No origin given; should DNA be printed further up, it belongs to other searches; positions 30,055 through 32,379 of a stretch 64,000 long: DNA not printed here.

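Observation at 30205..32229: Unusual 674-aa fusion: DapA-like aldolase + MfnB-like (4-HFC-P synthase family) + TusA-like domain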

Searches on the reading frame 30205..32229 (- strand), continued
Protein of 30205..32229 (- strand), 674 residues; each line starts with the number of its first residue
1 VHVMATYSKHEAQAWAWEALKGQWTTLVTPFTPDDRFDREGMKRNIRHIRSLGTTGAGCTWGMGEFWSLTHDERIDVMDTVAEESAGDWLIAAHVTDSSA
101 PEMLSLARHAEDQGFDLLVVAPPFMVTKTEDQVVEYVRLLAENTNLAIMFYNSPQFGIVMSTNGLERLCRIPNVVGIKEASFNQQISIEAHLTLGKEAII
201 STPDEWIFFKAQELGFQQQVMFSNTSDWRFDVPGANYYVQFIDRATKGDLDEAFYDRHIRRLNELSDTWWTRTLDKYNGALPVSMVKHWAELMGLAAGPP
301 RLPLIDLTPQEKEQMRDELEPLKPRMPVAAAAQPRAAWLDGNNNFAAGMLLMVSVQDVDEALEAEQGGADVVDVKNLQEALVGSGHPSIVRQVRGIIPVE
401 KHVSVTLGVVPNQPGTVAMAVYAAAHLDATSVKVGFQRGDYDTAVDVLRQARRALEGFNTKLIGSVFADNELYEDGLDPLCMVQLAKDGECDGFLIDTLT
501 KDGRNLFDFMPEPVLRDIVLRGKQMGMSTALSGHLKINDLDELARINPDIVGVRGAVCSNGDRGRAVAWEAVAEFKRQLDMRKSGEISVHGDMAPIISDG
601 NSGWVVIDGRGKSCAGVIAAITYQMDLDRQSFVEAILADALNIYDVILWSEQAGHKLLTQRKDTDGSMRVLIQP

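Call 70: list_cluster_members(proteins=[L121:10569-11750:-, L121:5970-7388:+, L122:12126-12764:-, L122:20-1300:-, L120:11307-12632:+, L123:5657-7087:+, L117:13110-14291:+, L122:12775-14121:-, L120:15014-16198:+, L121:3965-4705:+])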
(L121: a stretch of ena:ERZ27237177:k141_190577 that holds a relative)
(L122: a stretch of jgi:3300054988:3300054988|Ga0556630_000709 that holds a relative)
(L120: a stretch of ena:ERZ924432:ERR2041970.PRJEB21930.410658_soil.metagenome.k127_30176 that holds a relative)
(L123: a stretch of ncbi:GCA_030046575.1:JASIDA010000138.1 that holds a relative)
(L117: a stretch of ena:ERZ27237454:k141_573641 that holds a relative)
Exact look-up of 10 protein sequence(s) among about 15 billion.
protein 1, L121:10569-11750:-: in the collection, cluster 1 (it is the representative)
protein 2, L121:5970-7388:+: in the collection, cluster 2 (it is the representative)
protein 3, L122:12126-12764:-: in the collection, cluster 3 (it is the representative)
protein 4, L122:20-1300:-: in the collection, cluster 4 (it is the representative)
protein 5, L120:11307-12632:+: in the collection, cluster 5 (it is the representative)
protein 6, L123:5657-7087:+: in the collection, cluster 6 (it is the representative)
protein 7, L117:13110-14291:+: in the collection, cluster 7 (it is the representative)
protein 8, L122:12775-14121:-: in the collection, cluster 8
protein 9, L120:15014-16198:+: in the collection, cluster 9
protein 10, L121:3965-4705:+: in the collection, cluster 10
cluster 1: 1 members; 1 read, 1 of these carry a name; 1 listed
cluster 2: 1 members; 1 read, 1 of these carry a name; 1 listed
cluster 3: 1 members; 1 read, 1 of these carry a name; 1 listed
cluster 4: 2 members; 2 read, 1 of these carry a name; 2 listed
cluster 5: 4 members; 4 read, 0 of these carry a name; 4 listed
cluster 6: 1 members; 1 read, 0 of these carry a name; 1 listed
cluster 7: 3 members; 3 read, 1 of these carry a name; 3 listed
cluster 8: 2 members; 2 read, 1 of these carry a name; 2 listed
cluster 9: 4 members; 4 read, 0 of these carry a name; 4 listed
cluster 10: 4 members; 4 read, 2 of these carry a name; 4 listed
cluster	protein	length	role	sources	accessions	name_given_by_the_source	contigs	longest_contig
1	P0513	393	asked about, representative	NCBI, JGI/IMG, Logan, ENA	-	ribosome-binding ATPase YchF (GTP1/OBG family)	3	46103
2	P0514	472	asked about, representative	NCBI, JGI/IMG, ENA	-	4-hydroxy-3-polyprenylbenzoate decarboxylase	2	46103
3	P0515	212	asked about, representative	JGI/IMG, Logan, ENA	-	rRNA small subunit pseudouridine methyltransferase Nep1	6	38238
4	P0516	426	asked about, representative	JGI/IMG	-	molybdopterin molybdotransferase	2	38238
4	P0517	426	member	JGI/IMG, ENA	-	-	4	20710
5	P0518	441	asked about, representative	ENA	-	-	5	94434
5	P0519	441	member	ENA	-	-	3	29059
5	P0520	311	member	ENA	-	-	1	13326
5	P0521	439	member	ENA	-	-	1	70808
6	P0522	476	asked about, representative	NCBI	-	-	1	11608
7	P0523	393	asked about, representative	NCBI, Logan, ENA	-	-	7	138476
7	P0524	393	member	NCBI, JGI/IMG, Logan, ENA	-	ribosome-binding ATPase YchF (GTP1/OBG family)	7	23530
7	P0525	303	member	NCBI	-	-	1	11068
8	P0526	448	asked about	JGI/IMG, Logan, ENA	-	tryptophan synthase beta chain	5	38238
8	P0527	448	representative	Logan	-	-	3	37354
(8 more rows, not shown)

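Call 74: find_encoding_contigs(protein=P0276, flank=9000, max_places=1)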
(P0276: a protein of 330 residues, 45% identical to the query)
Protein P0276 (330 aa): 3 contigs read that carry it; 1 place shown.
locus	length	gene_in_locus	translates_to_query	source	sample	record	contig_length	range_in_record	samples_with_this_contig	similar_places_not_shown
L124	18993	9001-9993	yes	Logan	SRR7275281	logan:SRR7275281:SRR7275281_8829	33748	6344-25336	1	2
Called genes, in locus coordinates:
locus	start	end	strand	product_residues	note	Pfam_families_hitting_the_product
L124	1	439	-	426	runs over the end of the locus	PF03453:MoeA_N, PF03454:MoeA_C (faint), PF00994:MoCF_biosynth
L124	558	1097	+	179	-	PF01965:DJ-1_PfpI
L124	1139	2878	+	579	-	PF26549:Tricorn_N (faint), PF01738:DLH, PF02129:Peptidase_S15, PF00561:Abhydrolase_1, PF12146:Hydrolase_4 (weak), PF12697:Abhydrolase_6 (weak), PF00326:Peptidase_S9, PF20434:BD-FAE (weak), +1 more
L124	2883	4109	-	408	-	PF01425:Amidase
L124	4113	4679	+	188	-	PF04073:tRNA_edit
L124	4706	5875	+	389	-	PF04075:F420H2_quin_red (weak), PF13489:Methyltransf_23, PF01209:Ubie_methyltran (weak), PF08241:Methyltransf_11, PF08242:Methyltransf_12, PF13649:Methyltransf_25, PF13847:Methyltransf_31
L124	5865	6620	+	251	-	PF00535:Glycos_transf_2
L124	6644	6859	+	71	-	-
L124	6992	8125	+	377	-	PF07690:MFS_1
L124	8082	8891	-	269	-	PF01040:UbiA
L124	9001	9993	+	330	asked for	PF00701:DHDPS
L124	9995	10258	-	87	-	-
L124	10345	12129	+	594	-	PF02776:TPP_enzyme_N, PF02775:TPP_enzyme_C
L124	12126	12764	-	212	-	PF03587:EMG1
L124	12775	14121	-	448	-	PF00291:PALP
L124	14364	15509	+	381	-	PF07690:MFS_1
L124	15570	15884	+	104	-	PF00355:Rieske, PF13806:Rieske_2 (weak)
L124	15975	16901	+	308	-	PF00924:MS_channel_2nd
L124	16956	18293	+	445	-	PF00083:Sugar_tr, PF07690:MFS_1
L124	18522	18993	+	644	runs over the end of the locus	PF00324:AA_permease, PF13520:AA_permease_2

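Call 75: find_encoding_contigs(protein=P0286, flank=9000, max_places=1)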
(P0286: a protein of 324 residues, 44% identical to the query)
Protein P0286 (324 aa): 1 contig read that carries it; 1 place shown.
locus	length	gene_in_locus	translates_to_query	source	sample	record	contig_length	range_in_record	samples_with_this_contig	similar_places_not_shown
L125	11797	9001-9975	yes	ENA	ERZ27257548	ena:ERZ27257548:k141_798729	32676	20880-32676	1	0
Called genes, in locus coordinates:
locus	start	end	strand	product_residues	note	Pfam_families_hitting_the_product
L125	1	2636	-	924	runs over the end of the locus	PF21783:YNCE (faint), PF10282:Lactonase (faint), PF23381:Beta-prop_IFT122_1st (faint), PF25174:Beta-prop_THOC3 (faint), PF01436:NHL (faint)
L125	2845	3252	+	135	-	PF00903:Glyoxalase, PF22677:Ble-like_N, PF18029:Glyoxalase_6 (weak)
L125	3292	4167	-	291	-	PF00561:Abhydrolase_1, PF12146:Hydrolase_4 (faint), PF12697:Abhydrolase_6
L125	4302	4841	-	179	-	-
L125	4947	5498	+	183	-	PF00903:Glyoxalase, PF18029:Glyoxalase_6 (weak)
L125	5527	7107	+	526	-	PF09286:Pro-kuma_activ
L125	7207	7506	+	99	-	-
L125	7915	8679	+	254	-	PF04476:4HFCP_synth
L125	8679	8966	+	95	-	PF01206:TusA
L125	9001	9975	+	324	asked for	PF00701:DHDPS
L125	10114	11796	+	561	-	?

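Call 76: find_encoding_contigs(protein=P0283, flank=9000, max_places=1)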
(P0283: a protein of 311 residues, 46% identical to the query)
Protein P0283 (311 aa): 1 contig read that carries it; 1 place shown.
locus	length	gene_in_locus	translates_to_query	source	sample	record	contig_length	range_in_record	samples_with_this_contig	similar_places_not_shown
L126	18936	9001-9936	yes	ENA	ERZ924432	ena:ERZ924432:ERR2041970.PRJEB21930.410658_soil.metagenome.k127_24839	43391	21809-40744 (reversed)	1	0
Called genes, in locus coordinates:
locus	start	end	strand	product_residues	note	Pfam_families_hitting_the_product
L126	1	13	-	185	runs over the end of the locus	PF04019:DUF359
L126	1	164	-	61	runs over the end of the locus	PF06093:Spt4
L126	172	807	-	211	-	PF03876:SHS2_Rpb7-N, PF00575:S1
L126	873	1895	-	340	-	PF00044:Gp_dh_N (weak), PF01113:DapB_N (weak), PF02800:Gp_dh_C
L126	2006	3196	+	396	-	PF02771:Acyl-CoA_dh_N, PF02770:Acyl-CoA_dh_M, PF00441:Acyl-CoA_dh_1, PF08028:Acyl-CoA_dh_2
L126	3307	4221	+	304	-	PF00586:AIRS, PF02769:AIRS_C (weak)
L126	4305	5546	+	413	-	PF02812:ELFV_dehydrog_N, PF00208:ELFV_dehydrog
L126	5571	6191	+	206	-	PF00156:Pribosyltran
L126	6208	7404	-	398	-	PF04123:DUF373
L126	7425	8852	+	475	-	PF00587:tRNA-synt_2b, PF03129:HGTP_anticodon, PF09180:ProRS-C_1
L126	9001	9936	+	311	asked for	PF00701:DHDPS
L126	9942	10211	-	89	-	-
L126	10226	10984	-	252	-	PF04476:4HFCP_synth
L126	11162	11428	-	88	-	-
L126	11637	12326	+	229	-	PF01209:Ubie_methyltran, PF13489:Methyltransf_23, PF13847:Methyltransf_31, PF08241:Methyltransf_11, PF08242:Methyltransf_12, PF13649:Methyltransf_25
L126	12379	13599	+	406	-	PF00155:Aminotran_1_2, PF01041:DegT_DnrJ_EryC1 (weak)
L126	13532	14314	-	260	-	PF25133:TYW2_N_2, PF02475:TRM5-TYW2_MTfase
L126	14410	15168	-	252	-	PF01978:TrmB, PF09339:HTH_IclR (faint)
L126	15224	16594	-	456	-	PF00206:Lyase_1, PF10415:FumaraseC_C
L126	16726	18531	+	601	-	PF07758:DUF1614, PF06271:RDD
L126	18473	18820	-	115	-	PF01918:Alba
